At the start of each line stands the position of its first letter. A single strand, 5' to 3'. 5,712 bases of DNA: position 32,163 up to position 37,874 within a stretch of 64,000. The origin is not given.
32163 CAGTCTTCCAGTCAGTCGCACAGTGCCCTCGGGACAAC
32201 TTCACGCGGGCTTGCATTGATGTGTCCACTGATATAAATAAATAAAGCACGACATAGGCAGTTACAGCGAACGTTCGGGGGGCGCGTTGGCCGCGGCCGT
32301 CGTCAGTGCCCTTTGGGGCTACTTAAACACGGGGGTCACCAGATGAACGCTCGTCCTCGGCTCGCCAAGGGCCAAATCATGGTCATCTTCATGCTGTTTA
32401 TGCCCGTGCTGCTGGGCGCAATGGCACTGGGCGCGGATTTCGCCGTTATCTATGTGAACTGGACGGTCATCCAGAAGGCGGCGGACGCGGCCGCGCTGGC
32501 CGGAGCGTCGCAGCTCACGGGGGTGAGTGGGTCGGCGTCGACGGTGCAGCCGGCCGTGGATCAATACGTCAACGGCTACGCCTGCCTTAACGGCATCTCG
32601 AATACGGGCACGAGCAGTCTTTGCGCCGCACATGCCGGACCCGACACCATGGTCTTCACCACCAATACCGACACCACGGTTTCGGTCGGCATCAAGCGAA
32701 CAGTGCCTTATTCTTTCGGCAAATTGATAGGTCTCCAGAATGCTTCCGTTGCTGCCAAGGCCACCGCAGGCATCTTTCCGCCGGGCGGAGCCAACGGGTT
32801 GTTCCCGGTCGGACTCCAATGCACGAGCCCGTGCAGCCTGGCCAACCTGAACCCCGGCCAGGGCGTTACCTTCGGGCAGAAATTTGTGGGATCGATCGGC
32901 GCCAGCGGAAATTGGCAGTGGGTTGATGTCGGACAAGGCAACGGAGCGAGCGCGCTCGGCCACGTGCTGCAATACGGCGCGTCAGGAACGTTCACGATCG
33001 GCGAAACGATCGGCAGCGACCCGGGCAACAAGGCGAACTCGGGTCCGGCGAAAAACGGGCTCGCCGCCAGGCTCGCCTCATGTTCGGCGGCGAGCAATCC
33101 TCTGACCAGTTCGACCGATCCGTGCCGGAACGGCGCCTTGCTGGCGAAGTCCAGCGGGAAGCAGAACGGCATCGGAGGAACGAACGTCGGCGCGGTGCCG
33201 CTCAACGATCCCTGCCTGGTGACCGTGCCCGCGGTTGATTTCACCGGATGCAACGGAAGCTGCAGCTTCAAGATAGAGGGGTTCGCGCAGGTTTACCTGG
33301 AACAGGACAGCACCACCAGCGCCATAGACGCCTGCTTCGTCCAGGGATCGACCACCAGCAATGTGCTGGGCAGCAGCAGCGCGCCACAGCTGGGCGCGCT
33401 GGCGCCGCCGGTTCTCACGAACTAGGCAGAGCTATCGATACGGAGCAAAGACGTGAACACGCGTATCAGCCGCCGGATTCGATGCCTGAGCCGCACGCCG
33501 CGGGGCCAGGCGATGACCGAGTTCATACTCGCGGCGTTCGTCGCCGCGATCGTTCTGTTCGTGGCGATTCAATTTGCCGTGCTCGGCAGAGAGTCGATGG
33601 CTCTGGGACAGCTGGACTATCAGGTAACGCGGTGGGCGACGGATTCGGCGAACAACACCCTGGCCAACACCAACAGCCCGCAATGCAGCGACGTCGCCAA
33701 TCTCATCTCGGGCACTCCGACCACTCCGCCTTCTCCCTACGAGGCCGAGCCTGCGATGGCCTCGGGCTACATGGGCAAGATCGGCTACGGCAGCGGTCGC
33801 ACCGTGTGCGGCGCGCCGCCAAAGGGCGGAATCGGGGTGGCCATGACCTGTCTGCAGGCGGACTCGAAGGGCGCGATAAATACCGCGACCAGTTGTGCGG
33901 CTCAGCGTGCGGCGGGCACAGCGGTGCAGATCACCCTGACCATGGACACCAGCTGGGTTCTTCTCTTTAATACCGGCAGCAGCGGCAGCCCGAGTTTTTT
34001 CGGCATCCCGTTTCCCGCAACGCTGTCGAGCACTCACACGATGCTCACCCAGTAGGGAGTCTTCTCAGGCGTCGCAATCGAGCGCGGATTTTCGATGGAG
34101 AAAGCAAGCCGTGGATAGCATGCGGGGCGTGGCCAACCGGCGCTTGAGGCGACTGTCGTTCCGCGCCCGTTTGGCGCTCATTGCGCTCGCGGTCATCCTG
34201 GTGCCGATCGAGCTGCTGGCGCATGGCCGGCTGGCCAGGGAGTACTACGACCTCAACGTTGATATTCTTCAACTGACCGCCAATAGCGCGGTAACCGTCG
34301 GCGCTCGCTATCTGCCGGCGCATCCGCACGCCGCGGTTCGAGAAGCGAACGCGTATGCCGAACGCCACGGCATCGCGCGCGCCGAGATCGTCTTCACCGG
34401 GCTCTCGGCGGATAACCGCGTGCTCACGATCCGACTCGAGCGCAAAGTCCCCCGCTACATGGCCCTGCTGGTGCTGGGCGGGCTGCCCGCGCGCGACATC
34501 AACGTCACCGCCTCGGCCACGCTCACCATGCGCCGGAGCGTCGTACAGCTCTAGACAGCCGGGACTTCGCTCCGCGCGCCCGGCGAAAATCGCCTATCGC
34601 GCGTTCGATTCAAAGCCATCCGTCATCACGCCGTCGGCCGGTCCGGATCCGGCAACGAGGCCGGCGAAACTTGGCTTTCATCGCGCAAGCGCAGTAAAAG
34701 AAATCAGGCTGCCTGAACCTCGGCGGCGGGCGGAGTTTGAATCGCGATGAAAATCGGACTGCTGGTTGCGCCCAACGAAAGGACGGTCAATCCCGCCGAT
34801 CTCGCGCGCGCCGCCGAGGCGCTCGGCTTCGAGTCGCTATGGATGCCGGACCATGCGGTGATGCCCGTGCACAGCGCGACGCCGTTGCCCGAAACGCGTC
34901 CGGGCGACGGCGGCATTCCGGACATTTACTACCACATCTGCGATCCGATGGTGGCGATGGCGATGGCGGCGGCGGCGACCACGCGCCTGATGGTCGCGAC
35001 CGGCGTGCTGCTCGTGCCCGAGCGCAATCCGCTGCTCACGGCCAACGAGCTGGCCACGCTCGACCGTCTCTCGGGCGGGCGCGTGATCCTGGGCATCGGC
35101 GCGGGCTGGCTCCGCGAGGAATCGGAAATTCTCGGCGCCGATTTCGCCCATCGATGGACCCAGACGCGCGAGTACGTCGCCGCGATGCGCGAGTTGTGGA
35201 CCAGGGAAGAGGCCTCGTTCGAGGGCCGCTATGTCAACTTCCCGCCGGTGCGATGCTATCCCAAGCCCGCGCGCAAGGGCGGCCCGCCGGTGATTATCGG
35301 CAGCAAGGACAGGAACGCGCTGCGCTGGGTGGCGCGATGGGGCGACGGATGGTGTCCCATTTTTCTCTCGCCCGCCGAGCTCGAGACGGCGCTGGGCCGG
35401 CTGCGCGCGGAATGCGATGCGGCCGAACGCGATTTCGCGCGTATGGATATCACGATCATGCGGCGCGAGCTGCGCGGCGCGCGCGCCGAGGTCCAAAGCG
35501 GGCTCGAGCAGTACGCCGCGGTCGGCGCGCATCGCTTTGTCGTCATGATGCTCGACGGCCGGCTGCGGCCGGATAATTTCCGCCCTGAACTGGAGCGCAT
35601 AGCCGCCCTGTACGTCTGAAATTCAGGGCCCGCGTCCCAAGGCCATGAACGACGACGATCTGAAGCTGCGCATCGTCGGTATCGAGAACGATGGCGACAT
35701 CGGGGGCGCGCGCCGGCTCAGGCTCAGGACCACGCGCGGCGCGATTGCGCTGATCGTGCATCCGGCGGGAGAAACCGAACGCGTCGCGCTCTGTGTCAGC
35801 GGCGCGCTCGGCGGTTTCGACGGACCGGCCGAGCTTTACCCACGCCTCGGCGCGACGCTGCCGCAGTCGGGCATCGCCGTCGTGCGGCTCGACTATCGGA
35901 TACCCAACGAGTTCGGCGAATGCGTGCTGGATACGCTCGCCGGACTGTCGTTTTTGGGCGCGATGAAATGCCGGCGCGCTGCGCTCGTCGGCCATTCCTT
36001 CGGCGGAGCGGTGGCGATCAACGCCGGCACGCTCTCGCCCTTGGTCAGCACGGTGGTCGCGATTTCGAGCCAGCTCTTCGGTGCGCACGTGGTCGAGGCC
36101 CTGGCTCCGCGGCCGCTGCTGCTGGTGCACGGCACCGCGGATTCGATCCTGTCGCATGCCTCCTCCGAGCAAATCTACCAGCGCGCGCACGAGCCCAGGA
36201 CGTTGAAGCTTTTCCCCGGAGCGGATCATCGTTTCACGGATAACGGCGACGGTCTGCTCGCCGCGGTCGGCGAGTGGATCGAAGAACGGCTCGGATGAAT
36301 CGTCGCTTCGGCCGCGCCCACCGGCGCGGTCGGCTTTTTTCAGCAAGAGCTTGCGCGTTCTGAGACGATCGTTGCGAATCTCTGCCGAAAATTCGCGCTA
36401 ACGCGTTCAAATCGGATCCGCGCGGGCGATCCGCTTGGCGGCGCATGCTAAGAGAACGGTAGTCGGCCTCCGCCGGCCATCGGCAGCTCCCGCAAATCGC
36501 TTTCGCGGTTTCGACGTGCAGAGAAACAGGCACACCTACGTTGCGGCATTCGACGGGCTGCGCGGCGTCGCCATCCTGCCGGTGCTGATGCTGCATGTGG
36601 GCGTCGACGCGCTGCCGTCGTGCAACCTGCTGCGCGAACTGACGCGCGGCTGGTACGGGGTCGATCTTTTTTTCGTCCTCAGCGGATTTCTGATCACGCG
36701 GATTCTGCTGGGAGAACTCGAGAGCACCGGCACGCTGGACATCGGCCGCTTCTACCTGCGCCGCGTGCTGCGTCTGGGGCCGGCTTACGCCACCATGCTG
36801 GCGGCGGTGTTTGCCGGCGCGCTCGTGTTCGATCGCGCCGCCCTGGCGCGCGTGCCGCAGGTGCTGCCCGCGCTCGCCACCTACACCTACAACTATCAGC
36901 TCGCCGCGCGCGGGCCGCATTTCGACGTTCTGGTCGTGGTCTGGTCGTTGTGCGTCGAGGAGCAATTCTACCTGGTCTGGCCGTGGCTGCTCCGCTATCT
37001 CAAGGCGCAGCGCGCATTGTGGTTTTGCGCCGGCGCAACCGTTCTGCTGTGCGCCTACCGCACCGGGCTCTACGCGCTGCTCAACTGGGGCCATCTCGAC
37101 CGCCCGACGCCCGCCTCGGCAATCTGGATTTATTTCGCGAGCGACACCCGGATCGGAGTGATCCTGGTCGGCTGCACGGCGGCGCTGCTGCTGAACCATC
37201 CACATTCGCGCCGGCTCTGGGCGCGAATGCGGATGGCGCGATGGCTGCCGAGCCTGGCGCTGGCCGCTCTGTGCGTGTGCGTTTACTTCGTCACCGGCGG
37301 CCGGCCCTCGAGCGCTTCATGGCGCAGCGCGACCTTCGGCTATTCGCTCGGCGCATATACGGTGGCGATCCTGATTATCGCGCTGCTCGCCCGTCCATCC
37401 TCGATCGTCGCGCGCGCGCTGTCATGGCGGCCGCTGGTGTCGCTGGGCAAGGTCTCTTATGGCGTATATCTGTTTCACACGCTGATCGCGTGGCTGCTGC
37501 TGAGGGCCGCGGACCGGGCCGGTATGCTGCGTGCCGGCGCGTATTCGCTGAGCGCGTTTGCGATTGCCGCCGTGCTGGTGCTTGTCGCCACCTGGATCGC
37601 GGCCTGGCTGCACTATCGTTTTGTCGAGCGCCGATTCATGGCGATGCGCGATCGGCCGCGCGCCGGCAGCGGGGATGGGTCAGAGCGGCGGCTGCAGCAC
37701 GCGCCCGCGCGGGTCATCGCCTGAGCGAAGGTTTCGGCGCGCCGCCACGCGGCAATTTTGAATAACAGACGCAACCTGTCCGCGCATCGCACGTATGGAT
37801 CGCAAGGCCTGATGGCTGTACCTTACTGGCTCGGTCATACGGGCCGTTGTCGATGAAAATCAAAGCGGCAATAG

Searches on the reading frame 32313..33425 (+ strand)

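Call 52: search_protein_families(library=pfam, proteins=[window:32313-33425:+], max_evalue=0.0001)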
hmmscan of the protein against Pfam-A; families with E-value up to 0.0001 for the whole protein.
window:32313-33425:+ (370 aa): 1 family
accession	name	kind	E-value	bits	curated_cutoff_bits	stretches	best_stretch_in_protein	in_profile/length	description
PF13400.11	Tad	-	4.3e-08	33.8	22.3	1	20-67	1-47/47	Putative Flp pilus-assembly TadE/G-like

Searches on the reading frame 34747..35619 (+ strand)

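Call 53: search_protein_families(library=pfam, proteins=[window:34747-35619:+], max_evalue=0.0001)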
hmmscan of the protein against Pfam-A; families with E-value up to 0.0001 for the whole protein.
window:34747-35619:+ (290 aa): 1 family
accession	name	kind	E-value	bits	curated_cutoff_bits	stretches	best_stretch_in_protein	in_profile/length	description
PF00296.26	Bac_luciferase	-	1.2e-50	173.2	27.9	1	17-239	26-226/314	Luciferase-like monooxygenase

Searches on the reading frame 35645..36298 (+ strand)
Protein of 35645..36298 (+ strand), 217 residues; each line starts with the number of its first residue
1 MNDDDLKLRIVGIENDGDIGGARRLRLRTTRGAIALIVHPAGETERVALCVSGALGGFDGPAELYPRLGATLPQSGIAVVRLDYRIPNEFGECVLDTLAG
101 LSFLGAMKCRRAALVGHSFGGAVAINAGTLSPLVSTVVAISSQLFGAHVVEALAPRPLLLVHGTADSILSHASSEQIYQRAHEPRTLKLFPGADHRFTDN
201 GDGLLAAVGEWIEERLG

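Call 53: search_protein_families(library=pfam, proteins=[window:35645-36298:+], max_evalue=0.0001)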
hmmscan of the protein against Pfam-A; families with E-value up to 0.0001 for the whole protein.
window:35645-36298:+ (217 aa): 4 families
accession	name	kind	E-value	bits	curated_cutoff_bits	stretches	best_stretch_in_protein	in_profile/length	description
PF12146.15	Hydrolase_4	-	6.3e-11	42.5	27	1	157-197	193-234/239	Serine aminopeptidase, S33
PF12697.13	Abhydrolase_6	-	1.3e-06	29.7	26.3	1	63-142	12-93/217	Alpha/beta hydrolase family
PF01738.24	DLH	-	1.3e-05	25.4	21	1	99-201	83-192/217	Dienelactone hydrolase family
PF00326.27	Peptidase_S9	-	7.5e-05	22.7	22.6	0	147-215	138-209/213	Prolyl oligopeptidase family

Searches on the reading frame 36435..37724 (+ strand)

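Call 53: search_protein_families(library=pfam, proteins=[window:36435-37724:+], max_evalue=0.0001)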
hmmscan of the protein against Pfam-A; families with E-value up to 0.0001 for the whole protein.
window:36435-37724:+ (429 aa): 2 families
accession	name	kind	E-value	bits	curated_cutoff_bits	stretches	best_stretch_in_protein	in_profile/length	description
PF01757.29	Acyl_transf_3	-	2.8e-29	102.7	31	1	37-390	2-325/326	Acyltransferase domain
PF04235.18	DUF418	-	8.7e-05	23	23.6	1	254-393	9-148/163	Protein of unknown function (DUF418)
